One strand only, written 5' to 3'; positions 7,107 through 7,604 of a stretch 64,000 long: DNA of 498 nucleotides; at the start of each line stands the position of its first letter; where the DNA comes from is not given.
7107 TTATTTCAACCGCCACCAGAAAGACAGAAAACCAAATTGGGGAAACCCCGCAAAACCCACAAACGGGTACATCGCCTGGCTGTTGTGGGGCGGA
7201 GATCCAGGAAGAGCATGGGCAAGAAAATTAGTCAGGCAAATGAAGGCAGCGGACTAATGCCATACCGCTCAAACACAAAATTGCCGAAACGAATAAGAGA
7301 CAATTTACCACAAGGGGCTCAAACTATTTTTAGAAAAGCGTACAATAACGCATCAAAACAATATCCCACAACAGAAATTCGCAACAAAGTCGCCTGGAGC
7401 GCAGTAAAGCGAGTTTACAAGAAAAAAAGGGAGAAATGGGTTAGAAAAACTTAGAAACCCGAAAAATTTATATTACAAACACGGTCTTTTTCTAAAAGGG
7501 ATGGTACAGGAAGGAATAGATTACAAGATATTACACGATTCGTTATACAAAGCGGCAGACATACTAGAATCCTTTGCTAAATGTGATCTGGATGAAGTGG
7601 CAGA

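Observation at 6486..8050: GC-rich foreign-looking islet: small Cys protein, ChaB-like protein, HNH nuclease and a degenerate tRNA-like end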

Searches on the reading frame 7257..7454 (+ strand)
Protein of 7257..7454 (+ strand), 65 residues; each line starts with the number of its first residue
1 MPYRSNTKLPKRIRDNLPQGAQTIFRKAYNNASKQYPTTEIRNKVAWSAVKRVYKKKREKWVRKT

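Call 9: search_protein_families(library=pfam, proteins=[window:7257-7454:+], max_evalue=0.1)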
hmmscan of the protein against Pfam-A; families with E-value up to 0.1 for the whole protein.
window:7257-7454:+ (65 aa): 1 family
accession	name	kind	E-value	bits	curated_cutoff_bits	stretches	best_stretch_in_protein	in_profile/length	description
PF06150.17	ChaB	-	6.4e-18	65.6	27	1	9-64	1-60/60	ChaB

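Call 16: search_protein_families(library=phrogs, proteins=[window:7257-7454:+], max_evalue=0.01)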
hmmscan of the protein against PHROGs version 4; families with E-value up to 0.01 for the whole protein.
window:7257-7454:+ (65 aa): 0 families

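Call 30: find_homologous_proteins(query=window:7257-7454:+)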
Query window:7257-7454:+ (65 aa): 19 proteins with E <= 0.001 among 19 candidates.
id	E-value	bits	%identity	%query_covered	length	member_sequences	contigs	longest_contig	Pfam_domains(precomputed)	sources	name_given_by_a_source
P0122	3.1e-19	85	63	97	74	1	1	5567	PF06150.18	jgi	-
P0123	6.2e-19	85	63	77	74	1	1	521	PF06150.18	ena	-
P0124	1.1e-18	84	67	77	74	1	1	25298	PF06150.18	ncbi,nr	ncbi:cation transport regulator ChaB [Candidatus Woesearchaeota archaeon]|nr:cation transport regula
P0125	2.3e-18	83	64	98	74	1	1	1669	PF06150.18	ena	-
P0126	5.0e-18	82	65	77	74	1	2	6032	PF06150.18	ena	-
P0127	1.7e-17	80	58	77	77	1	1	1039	PF06150.18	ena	-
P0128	4.1e-17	79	61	98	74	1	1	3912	PF06150.18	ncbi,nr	ncbi:cation transport regulator ChaB [Candidatus Woesearchaeota archaeon]|nr:cation transport regula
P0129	5.0e-17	79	58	77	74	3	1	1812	PF06150.18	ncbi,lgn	-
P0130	9.2e-17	78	63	97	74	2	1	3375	PF06150.18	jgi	-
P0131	4.2e-16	76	59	98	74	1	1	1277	PF06150.18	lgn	-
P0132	1.3e-15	74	61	98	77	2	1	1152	PF06150.18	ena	-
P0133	2.2e-14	70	55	98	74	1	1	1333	PF06150.18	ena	-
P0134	1.3e-13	68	57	98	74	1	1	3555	PF06150.18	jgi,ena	-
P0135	1.5e-13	68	53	98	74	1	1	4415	PF06150.18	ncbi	-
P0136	1.1e-11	62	52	98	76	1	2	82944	PF06150.18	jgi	jgi:cation transport regulator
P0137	9.9e-11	59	50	98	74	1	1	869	PF06150.18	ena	-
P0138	3.0e-10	57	49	100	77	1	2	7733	PF06150.18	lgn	-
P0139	5.5e-10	56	47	100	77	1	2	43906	PF06150.18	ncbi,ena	-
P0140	2.6e-9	54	51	98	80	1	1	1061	PF06150.18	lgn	-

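Call 31: find_encoding_contigs(protein=P0124, flank=6000, max_places=3)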
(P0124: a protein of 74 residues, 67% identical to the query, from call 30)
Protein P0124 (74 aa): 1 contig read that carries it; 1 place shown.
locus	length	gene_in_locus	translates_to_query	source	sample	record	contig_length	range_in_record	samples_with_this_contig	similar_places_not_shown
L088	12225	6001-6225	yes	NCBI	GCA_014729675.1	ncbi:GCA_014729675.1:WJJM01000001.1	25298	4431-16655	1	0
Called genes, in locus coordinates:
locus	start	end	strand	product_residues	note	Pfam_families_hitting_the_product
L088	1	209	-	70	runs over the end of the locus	-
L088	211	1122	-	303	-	PF08271:Zn_Ribbon_TF, PF00382:TFIIB, PF00134:Cyclin_N (weak), PF00382:TFIIB, PF02984:Cyclin_C (weak)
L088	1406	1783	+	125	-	PF00313:CSD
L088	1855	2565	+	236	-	PF09997:DUF2238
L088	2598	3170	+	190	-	PF00081:Sod_Fe_N, PF02777:Sod_Fe_C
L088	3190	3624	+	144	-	PF00581:Rhodanese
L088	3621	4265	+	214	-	PF00174:Oxidored_molyb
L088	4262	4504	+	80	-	-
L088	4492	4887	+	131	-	PF01641:SelR, PF24046:At4g08330 (faint)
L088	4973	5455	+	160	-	PF01625:PMSR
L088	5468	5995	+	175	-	PF02525:Flavodoxin_2 (weak), PF03358:FMN_red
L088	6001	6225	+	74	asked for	PF06150:ChaB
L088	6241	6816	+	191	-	PF07690:MFS_1 (weak)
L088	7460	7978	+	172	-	PF12802:MarR_2 (weak), PF01047:MarR (weak), PF24034:DUF7343 (weak)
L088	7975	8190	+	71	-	PF12838:Fer4_7, PF13187:Fer4_9 (weak), PF13237:Fer4_10 (weak), PF25160:LdpA_Fe-S-bd (weak), PF12797:Fer4_2 (weak), PF00037:Fer4, PF12837:Fer4_6, PF14697:Fer4_21 (weak)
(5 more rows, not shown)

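Call 32: find_encoding_contigs(protein=P0136, flank=6000, max_places=3)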
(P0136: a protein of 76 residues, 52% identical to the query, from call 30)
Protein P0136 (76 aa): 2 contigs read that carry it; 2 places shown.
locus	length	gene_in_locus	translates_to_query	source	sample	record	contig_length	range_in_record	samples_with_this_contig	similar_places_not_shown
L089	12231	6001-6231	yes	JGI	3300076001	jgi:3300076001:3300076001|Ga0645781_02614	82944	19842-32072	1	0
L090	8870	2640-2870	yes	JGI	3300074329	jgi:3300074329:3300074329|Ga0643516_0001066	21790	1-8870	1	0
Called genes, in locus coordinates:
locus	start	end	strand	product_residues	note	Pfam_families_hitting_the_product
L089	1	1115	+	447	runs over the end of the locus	PF02720:DUF222, PF01844:HNH (weak)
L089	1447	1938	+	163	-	-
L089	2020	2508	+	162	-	PF00903:Glyoxalase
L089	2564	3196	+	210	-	PF08974:DUF1877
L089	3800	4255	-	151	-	-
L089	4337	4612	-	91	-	-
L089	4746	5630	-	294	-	PF04972:BON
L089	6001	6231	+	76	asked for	PF06150:ChaB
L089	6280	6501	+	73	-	-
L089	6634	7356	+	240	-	PF13545:HTH_Crp_2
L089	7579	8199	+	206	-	PF06055:ExoD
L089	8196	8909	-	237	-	PF00027:cNMP_binding, PF13545:HTH_Crp_2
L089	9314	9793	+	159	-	PF00571:CBS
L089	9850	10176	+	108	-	PF00581:Rhodanese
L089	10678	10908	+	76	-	-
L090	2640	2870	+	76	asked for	PF06150:ChaB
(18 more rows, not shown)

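Call 33: find_encoding_contigs(protein=P0122, flank=6000, max_places=3)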
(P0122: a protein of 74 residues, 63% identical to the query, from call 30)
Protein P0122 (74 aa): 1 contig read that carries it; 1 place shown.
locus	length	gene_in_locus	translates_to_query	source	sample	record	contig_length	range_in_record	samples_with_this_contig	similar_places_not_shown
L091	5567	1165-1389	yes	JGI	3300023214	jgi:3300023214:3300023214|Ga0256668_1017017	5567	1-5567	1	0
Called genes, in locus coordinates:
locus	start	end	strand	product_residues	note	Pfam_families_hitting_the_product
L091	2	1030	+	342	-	?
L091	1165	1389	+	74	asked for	PF06150:ChaB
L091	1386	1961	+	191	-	PF00561:Abhydrolase_1 (faint), PF06821:Ser_hydrolase, PF12697:Abhydrolase_6 (weak)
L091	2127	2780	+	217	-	-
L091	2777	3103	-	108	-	PF01588:tRNA_bind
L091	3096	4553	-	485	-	PF00133:tRNA-synt_1, PF01406:tRNA-synt_1e, PF01921:tRNA-synt_1f (faint), PF09334:tRNA-synt_1g, PF00133:tRNA-synt_1, PF08264:Anticodon_1, PF19303:Anticodon_3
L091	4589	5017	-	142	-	-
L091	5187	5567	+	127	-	?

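Call 73: search_protein_families(library=padloc, proteins=[window:7257-7454:+], max_evalue=0.01)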
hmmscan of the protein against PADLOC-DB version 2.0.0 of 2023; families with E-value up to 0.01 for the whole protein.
window:7257-7454:+ (65 aa): 0 families

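Call 74: search_protein_families(library=ncbifam, proteins=[window:7257-7454:+], max_evalue=0.01)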
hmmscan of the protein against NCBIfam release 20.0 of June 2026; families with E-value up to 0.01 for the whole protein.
window:7257-7454:+ (65 aa): 1 family
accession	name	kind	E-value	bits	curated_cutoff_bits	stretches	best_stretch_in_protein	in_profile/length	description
NF007136.0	PRK09582.1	equivalog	1.9e-11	44.3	120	1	1-64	1-75/76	putative cation transport regulator ChaB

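Call 77: search_solved_structures(query=window:7257-7454:+, max_evalue=0.01, show_alignments=1)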
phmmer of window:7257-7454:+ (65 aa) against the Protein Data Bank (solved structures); distinct sequences matched with E-value up to 0.01: 1.
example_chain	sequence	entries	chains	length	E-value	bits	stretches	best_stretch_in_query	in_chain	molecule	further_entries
1sg7_A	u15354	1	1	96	1.2e-08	38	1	2-64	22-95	Putative Cation transport regulator chaB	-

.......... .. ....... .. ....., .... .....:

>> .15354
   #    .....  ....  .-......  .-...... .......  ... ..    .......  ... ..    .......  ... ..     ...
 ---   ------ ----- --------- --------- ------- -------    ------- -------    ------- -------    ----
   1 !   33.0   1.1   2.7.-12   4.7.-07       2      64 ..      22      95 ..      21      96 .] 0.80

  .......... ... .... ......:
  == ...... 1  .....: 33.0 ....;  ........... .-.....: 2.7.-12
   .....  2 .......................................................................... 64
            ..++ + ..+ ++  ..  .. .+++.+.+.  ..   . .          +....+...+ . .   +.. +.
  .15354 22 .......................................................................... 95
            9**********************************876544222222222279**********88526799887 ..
